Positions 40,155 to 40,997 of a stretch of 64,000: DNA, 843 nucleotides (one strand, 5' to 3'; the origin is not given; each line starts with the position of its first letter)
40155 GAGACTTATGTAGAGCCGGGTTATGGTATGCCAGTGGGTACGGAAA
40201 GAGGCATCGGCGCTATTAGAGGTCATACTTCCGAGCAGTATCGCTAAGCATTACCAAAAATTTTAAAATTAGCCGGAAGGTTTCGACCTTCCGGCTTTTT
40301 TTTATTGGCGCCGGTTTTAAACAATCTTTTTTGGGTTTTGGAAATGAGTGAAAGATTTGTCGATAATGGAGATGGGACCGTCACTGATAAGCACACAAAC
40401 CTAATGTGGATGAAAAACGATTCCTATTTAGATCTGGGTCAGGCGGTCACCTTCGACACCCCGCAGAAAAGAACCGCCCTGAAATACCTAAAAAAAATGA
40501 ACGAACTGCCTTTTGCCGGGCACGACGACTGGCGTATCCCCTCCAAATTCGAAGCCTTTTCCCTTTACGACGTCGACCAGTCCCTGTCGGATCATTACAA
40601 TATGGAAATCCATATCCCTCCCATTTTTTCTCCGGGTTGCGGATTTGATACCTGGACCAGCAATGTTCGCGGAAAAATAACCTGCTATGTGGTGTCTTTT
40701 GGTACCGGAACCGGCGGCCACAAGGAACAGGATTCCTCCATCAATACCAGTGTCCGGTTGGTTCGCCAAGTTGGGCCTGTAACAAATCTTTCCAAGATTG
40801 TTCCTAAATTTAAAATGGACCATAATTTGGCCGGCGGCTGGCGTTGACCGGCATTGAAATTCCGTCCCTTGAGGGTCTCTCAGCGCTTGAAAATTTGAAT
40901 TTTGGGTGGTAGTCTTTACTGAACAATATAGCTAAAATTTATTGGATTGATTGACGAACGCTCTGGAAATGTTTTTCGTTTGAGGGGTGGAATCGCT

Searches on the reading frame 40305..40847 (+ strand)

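Call 15: search_protein_families(library=pfam, proteins=[window:40305-40847:+], max_evalue=0.01)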
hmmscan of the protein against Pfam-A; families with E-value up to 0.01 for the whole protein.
window:40305-40847:+ (180 aa): 1 family
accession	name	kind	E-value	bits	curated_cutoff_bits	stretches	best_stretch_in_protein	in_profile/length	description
PF07603.17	Lcl_C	-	6.4e-18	65.6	34.9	1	24-154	1-117/117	Lcl C-terminal domain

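Call 77: search_protein_families(library=ncbifam, proteins=[window:40305-40847:+], max_evalue=0.01)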
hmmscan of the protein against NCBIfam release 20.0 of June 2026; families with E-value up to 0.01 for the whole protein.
window:40305-40847:+ (180 aa): 1 family
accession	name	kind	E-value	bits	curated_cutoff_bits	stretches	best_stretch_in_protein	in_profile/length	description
NF047850.1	Lsa25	exception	0.0021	17.9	260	0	14-37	27-50/207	surface adhesin Lsa25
